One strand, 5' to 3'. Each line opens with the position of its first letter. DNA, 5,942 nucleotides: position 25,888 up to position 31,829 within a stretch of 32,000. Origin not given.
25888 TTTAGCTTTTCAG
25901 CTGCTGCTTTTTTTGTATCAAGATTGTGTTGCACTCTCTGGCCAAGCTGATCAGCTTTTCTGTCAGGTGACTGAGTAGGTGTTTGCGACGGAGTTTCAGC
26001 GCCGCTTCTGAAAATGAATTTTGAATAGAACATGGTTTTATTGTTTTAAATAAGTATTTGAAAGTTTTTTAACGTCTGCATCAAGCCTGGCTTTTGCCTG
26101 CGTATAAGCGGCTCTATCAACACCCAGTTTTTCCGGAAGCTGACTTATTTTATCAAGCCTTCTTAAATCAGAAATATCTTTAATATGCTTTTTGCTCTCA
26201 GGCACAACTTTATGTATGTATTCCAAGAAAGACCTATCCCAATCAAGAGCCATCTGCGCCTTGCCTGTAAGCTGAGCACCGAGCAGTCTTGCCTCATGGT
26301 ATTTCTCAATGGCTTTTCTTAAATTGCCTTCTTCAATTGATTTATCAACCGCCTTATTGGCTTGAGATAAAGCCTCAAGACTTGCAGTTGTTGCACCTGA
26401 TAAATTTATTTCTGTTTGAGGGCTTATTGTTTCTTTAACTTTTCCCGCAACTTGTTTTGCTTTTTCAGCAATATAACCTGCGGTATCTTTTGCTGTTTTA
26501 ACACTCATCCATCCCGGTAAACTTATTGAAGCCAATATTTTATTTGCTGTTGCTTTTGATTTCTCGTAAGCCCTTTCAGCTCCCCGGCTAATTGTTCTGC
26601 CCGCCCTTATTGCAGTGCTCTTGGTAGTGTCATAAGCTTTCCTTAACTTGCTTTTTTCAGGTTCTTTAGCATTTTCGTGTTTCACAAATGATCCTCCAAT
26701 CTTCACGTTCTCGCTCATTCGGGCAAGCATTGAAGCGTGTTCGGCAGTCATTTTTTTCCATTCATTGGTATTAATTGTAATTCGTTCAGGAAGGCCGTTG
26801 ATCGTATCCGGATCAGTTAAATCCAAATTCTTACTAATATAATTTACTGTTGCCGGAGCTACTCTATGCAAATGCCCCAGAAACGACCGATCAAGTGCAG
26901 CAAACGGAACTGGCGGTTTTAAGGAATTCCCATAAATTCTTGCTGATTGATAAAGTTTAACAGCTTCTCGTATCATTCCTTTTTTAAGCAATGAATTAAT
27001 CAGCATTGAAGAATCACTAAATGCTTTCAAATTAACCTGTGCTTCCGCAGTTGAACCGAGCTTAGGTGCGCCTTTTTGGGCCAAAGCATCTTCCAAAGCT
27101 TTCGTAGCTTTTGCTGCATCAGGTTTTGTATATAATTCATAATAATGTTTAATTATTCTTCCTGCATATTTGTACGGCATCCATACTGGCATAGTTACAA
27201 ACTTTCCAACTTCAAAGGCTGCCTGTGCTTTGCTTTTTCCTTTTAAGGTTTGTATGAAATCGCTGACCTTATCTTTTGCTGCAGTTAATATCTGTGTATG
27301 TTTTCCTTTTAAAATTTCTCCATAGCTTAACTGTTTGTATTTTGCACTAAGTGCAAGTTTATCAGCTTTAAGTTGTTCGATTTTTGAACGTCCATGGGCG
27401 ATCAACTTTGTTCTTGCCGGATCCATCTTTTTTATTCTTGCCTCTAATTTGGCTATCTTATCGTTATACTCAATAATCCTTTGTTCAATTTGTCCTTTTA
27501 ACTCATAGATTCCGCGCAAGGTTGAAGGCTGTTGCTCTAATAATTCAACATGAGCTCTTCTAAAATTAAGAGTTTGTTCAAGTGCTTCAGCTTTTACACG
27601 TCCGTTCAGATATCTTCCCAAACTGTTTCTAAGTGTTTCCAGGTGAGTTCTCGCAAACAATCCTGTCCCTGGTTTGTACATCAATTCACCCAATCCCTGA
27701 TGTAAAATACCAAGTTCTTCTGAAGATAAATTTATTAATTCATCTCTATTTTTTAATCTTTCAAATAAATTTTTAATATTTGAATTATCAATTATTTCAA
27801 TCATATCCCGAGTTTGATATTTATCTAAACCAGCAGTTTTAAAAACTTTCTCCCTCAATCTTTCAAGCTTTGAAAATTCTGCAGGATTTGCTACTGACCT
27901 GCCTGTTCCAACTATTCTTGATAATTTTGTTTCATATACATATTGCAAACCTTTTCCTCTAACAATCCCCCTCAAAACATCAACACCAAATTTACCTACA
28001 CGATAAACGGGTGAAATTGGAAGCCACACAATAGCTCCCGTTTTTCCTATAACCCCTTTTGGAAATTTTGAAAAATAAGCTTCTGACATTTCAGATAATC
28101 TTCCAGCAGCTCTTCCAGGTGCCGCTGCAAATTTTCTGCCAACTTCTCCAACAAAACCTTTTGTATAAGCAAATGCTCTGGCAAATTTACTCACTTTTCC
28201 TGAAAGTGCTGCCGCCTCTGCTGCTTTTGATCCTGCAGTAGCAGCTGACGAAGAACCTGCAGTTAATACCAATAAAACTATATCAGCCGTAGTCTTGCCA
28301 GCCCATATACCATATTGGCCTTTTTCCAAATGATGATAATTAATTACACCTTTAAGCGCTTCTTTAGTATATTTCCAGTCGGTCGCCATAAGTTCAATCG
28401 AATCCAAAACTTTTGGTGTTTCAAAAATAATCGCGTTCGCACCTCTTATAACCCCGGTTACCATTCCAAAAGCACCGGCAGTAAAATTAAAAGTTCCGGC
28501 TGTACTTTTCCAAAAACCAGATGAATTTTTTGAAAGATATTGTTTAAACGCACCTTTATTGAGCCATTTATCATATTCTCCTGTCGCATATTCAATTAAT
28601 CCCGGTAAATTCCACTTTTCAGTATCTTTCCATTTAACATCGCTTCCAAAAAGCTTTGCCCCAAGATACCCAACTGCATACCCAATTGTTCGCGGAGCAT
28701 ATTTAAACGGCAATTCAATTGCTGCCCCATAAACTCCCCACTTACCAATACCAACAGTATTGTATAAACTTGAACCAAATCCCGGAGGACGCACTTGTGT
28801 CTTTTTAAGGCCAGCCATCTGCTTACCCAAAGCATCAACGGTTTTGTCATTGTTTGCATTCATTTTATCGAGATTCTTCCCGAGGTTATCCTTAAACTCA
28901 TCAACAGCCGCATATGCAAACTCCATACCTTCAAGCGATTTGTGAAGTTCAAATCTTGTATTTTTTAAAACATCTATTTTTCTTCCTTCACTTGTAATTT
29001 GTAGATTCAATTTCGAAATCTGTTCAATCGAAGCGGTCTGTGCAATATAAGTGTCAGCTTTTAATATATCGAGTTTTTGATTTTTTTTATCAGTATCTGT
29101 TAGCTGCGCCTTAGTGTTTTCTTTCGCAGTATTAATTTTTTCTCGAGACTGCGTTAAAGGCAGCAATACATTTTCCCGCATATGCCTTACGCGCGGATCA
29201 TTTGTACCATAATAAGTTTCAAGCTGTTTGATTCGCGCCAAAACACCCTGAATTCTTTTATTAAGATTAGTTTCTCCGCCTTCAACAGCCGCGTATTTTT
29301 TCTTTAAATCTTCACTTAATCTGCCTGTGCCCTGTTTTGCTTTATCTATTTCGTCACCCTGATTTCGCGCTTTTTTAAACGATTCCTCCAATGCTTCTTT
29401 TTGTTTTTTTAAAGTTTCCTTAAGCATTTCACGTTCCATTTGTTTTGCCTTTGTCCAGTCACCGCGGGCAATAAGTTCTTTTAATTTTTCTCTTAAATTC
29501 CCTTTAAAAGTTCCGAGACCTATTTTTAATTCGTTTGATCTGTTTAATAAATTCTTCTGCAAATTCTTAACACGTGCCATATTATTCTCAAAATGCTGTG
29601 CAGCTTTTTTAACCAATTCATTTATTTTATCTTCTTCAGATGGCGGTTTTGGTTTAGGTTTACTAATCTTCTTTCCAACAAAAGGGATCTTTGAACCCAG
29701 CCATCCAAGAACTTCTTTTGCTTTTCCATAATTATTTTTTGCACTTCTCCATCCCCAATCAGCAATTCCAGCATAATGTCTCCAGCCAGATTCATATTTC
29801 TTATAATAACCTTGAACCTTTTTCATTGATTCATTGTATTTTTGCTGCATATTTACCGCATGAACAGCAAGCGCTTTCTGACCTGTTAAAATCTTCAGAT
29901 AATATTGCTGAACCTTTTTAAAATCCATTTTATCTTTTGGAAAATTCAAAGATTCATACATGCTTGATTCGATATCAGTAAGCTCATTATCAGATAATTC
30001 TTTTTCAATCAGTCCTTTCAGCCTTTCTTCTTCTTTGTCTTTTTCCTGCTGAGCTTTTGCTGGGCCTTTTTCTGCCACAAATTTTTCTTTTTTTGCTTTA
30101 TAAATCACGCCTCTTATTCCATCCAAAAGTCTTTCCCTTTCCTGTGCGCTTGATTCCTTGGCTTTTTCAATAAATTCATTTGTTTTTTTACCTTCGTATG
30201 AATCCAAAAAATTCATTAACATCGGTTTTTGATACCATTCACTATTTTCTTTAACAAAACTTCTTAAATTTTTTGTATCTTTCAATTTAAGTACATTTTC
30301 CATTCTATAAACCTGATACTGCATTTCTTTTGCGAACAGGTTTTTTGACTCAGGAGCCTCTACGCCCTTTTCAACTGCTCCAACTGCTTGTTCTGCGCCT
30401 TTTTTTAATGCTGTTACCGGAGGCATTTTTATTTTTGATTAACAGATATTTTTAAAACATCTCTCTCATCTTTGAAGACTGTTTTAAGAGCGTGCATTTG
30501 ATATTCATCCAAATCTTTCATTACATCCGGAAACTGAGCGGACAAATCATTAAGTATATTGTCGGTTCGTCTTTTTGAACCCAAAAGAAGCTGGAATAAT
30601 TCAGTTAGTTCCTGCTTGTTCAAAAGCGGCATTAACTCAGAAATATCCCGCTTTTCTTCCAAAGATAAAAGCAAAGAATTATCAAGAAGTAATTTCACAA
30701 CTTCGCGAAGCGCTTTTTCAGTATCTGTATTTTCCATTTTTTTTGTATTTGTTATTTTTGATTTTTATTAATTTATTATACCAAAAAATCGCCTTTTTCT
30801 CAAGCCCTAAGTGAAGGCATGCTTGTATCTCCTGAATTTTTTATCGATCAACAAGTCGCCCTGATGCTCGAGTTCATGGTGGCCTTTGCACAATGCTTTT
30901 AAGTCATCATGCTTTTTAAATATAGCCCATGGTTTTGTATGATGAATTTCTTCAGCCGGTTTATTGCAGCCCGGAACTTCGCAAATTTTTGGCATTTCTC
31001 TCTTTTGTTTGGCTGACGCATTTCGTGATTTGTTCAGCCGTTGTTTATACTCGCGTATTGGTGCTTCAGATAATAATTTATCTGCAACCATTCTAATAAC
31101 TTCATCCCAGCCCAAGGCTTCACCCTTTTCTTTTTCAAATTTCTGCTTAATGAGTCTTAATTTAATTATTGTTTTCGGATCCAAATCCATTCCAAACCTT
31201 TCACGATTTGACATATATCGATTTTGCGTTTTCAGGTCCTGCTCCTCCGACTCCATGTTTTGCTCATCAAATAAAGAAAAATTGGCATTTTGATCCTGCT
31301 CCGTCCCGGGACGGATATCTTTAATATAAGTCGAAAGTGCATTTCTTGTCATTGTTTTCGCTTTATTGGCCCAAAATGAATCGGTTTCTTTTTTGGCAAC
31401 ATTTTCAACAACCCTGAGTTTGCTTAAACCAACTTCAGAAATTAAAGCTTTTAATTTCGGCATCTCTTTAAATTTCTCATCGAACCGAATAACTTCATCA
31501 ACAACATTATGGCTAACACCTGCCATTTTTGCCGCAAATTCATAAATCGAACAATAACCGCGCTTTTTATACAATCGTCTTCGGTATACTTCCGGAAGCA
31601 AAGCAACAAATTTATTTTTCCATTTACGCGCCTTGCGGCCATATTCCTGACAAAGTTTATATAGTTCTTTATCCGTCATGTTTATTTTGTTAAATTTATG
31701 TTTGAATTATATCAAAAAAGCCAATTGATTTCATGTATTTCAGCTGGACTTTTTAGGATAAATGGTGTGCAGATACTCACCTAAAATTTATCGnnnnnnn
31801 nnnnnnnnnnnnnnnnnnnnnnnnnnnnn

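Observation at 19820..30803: Five-gene operon of giant coiled-coil / glycine-zipper membrane proteins with no recognisable family: a candidate undescribed envelope or host-interaction apparatus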

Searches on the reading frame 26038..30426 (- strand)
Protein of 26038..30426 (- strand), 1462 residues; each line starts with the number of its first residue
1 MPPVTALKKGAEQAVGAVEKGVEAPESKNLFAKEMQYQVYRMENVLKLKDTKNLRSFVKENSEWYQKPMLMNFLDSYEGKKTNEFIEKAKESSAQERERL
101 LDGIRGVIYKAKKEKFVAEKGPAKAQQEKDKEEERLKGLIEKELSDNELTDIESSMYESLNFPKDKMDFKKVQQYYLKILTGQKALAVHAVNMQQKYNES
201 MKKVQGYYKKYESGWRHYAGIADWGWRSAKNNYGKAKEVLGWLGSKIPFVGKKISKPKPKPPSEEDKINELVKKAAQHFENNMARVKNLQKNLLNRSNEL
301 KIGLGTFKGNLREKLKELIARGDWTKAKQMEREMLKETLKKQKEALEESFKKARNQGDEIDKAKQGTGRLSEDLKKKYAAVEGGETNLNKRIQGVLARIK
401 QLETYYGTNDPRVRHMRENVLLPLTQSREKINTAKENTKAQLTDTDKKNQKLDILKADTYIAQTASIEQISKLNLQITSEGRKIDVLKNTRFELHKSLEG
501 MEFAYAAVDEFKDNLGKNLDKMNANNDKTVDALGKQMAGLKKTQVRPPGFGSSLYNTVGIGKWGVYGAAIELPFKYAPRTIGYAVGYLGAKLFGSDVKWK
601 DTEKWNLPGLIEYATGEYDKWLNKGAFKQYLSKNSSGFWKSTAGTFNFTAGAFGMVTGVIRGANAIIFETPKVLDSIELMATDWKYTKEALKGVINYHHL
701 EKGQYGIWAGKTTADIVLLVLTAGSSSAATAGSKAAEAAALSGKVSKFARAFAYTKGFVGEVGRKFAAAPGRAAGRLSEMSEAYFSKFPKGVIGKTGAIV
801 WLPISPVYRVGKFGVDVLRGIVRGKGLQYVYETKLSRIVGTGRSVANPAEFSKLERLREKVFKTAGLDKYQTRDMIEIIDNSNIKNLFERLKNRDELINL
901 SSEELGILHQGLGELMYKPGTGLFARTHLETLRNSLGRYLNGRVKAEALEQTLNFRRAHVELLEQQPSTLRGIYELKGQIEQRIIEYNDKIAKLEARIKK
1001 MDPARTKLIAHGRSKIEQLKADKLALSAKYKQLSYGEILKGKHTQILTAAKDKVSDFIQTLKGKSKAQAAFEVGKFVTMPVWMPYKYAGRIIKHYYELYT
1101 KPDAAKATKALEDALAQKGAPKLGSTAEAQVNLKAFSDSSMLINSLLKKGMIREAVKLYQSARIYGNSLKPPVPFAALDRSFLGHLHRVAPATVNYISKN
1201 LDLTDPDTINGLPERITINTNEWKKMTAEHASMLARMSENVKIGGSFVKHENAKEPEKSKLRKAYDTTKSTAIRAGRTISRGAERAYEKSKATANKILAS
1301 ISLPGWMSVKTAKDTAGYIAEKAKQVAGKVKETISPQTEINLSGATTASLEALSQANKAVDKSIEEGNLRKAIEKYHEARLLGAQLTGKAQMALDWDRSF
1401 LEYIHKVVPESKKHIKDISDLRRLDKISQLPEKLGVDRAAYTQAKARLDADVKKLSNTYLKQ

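Call 4: search_protein_families(library=pfam, proteins=[window:26038-30426:-], max_evalue=1)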
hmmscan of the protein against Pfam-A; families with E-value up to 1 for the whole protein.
window:26038-30426:- (1462 aa): 4 families
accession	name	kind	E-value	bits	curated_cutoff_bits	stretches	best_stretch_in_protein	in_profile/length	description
PF11948.15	DUF3465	-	0.047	14.1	25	1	164-234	43-112/124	Protein of unknown function (DUF3465)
PF01535.26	PPR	-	0.11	13.3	25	1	1141-1160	5-24/31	PPR repeat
PF13041.12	PPR_2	-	0.31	11.6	30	0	1141-1160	8-27/50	PPR repeat family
PF11157.13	DUF2937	-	0.33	11.2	25.3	0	267-327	56-117/162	Protein of unknown function (DUF2937)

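Call 5: search_protein_families(library=phrogs, proteins=[window:26038-30426:-], max_evalue=1)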
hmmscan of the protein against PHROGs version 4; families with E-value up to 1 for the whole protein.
window:26038-30426:- (1462 aa): 4 families
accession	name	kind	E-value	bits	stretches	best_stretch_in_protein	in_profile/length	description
phrog_4436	-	unknown function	0.012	16.4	1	34-91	26-82/107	-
phrog_33635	-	DNA, RNA and nucleotide metabolism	0.068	13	1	594-654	299-359/446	endonuclease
phrog_25134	-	unknown function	0.14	13.9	0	280-319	42-78/98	-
phrog_12220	-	unknown function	0.26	12.4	0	439-477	24-62/89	-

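Call 8: search_protein_families(library=ncbifam, proteins=[window:26038-30426:-], max_evalue=1)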
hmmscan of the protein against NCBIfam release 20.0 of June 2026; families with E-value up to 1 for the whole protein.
window:26038-30426:- (1462 aa): 2 families
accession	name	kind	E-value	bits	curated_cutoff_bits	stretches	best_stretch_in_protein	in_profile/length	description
TIGR00460.1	fmt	equivalog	0.0014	17.8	201.5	1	973-1067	200-293/315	methionyl-tRNA formyltransferase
TIGR00756.2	PPR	repeat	0.039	14.1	20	1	1140-1162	4-26/35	pentatricopeptide repeat protein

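Call 23: find_homologous_proteins(query=window:26038-30426:-)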
Query window:26038-30426:- (1462 aa): 7 proteins with E <= 0.001 among 8000 candidates.
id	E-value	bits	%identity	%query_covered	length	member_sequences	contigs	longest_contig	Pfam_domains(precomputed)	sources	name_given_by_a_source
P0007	0.0e+0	3229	100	100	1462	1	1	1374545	-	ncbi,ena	-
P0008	0.0e+0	2186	69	99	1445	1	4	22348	-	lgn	-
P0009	0.0e+0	1460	58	85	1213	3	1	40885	-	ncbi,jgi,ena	-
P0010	0.0e+0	1179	54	56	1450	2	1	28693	-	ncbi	ncbi:hypothetical protein ACFLZH_03675, partial [Patescibacteria group bacterium]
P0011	8.4e-230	784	38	83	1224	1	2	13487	-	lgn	-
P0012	1.3e-180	621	38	63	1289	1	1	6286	-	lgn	-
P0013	6.0e-169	582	33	88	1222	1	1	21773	-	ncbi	-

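Call 25: find_encoding_contigs(protein=P0013, flank=10000, max_places=2)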
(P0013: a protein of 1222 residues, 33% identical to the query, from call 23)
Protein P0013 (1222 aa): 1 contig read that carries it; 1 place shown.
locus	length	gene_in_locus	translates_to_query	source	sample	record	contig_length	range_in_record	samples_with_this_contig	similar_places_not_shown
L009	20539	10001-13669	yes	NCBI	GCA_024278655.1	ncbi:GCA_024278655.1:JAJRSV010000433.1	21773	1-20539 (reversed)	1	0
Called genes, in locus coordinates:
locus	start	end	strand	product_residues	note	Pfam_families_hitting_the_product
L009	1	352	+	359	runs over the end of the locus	PF00482:T2SSF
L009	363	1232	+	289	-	PF07963:N_methyl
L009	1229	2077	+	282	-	-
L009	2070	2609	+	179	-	-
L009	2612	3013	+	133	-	-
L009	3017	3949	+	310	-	PF11104:PilM_2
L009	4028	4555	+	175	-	PF07963:N_methyl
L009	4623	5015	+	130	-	PF00072:Response_reg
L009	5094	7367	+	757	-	PF03717:PBP_dimer, PF00905:Transpeptidase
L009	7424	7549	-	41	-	-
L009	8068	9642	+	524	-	PF00704:Glyco_hydro_18, PF00395:SLH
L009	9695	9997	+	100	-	-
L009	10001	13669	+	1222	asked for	-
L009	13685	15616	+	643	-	-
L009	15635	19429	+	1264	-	-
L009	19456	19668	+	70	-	-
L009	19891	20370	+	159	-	PF00334:NDK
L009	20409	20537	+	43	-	?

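Call 65: find_related_loci(query=A4, collection=viral_contigs, flank=5000)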
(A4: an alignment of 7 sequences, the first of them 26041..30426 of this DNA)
Query A4 (1462 aa) in viral_contigs; peptide patterns used: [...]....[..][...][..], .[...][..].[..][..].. (x = any residue, [..] = any of these).
44 stretches matched a pattern, but none encodes a relative of the query by tblastn (E <= 1e-3).

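Call 67: search_protein_families(library=padloc, proteins=[window:26038-30426:-], max_evalue=0.1)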
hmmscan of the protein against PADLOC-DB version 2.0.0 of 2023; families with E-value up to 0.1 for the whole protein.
window:26038-30426:- (1462 aa): 2 families
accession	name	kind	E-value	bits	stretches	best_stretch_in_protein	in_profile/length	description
PDLC01083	Csx21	-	0.0032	15.9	1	149-219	6-77/100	Unknown function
PDLC01524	Csx21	-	0.079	11.5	0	168-219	26-77/100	CAS-III-A; associated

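Call 71: search_solved_structures(query=A4, max_evalue=1)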
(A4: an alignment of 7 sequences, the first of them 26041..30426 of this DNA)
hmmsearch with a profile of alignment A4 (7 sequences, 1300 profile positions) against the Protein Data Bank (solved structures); distinct sequences matched with E-value up to 1: 3.
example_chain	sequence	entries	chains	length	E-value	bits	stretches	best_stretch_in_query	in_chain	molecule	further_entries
4l96_A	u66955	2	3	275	0.46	11.5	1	866-1006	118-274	Peroxisome proliferator-activated receptor gamma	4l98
6dcu_A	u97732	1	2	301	0.78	10.8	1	866-1008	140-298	Peroxisome proliferator-activated receptor gamma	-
3bvp_A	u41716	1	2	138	0.95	10.5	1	823-902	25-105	TP901-1 Integrase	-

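Call 99: search_dna_similar(query=window:26041-30426:-, collection=phages, mode=protein, max_evalue=0.001, max_rows=10)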
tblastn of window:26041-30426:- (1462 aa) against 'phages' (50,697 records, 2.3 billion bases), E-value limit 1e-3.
No match.

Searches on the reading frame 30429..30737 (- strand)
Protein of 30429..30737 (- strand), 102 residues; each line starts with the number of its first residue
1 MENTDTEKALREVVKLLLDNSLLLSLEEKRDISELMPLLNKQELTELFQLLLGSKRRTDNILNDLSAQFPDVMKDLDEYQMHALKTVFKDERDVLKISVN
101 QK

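Call 4: search_protein_families(library=pfam, proteins=[window:30429-30737:-], max_evalue=1)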
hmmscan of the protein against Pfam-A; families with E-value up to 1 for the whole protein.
window:30429-30737:- (102 aa): 3 families
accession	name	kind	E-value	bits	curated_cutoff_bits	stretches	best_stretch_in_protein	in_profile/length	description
PF09304.16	Cortex-I_coil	-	0.026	15.2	60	1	23-84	22-82/107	Cortexillin coiled-coil region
PF18081.7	FANC_SAP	-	0.026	15.2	23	1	33-70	5-43/51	Fanconi anemia-associated nuclease SAP domain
PF21356.2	Vps27_GAT-like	-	0.041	14.6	27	1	22-70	7-55/71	Vacuolar protein sorting-associated protein 27, GAT-like domain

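Call 5: search_protein_families(library=phrogs, proteins=[window:30429-30737:-], max_evalue=1)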
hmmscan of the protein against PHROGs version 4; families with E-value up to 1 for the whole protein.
window:30429-30737:- (102 aa): 1 family
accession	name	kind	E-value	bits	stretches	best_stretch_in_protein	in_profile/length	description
phrog_13273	-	unknown function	0.00065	20.7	1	27-74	5-53/65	-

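Call 8: search_protein_families(library=ncbifam, proteins=[window:30429-30737:-], max_evalue=1)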
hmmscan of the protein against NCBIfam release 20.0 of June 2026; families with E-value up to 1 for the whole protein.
window:30429-30737:- (102 aa): 1 family
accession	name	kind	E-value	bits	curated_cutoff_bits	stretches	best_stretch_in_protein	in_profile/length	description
NF003278.0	PRK04266.1-4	equivalog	0.12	12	195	1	38-91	144-198/209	fibrillarin-like rRNA/tRNA 2'-O-methyltransferase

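Call 67: search_protein_families(library=padloc, proteins=[window:30429-30737:-], max_evalue=0.1)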
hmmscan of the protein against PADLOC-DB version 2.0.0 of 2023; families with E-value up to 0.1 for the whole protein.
window:30429-30737:- (102 aa): 0 families

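Call 103: search_solved_structures(query=A6, max_evalue=1)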
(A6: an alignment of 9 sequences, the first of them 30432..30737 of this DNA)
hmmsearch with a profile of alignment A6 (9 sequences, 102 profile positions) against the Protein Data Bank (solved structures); distinct sequences matched with E-value up to 1: 6.
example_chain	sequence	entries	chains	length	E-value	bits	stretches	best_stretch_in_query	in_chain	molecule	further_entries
9lv4_A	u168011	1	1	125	0.075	16.4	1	51-92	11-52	Minibinder tw1102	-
7d2w_A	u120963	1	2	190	0.09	16.2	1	18-55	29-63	PRESAN domain-containing protein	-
2pjw_V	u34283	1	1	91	0.28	14.6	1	22-74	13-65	Vacuolar protein sorting-associated protein 27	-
3oz2_A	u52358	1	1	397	0.33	14.4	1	51-78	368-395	Digeranylgeranylglycerophospholipid reductase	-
5e4r_A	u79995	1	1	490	0.35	14.3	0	60-95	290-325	Ketol-acid reductoisomerase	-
3zhp_A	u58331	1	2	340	0.6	13.5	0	43-95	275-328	CALCIUM-BINDING PROTEIN 39-LIKE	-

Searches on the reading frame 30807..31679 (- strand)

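Call 4: search_protein_families(library=pfam, proteins=[window:30807-31679:-], max_evalue=1)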
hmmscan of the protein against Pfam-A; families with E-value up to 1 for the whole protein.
window:30807-31679:- (290 aa): 5 families
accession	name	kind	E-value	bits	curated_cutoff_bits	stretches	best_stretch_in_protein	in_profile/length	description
PF22203.1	Sca2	-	0.0012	18.5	27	1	66-191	154-272/329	Surface cell antigen Sca2 helical repeat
PF18198.7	AAA_lid_11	-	0.025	15.2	31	1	31-83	15-67/140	Dynein heavy chain AAA lid domain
PF17761.7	DUF1016_N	-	0.079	13.5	32.8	1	53-115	62-126/137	DUF1016 N-terminal domain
PF24906.1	Zf_WRKY19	-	0.09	13.1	27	1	231-242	2-13/24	WRKY19 zinc finger domain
PF14747.11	DUF4473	-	0.18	12.8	25.9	1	53-73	14-34/78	Domain of unknown function (DUF4473)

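Call 5: search_protein_families(library=phrogs, proteins=[window:30807-31679:-], max_evalue=1)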
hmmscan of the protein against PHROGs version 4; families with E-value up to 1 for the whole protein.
window:30807-31679:- (290 aa): 7 families
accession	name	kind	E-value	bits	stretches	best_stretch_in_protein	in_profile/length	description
phrog_144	-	DNA, RNA and nucleotide metabolism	0.00054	20.6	1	211-277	68-138/175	HNH endonuclease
phrog_5956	-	DNA, RNA and nucleotide metabolism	0.002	18.8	1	215-279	47-115/138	HNH endonuclease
phrog_22514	-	DNA, RNA and nucleotide metabolism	0.0034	18.5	1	210-275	46-112/187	HNH endonuclease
phrog_2323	-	DNA, RNA and nucleotide metabolism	0.007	17.3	1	209-272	18-84/113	HNH endonuclease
phrog_10152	-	lysis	0.085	13.8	1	94-167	43-113/124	Rz-like spanin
phrog_1588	-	unknown function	0.11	13.3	1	232-274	41-85/132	-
phrog_8048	-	DNA, RNA and nucleotide metabolism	0.11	12.7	1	209-274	158-229/273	HNH endonuclease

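Call 8: search_protein_families(library=ncbifam, proteins=[window:30807-31679:-], max_evalue=1)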
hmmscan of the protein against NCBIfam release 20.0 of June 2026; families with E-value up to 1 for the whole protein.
window:30807-31679:- (290 aa): 2 families
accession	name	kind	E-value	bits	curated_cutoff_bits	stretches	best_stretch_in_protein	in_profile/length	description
NF041594.1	dam_ctlPhtase_Archglob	equivalog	0.012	15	500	0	48-115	49-113/287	damage-control phosphatase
NF003739.0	PRK05335.1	equivalog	0.055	12.2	262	1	93-160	360-427/441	methylenetetrahydrofolate--tRNA-(uracil(54)-C(5))-methyltransferase (FADH(2)-oxidizing) TrmFO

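Call 67: search_protein_families(library=padloc, proteins=[window:30807-31679:-], max_evalue=0.1)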
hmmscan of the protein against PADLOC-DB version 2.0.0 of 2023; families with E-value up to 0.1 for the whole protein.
window:30807-31679:- (290 aa): 0 families
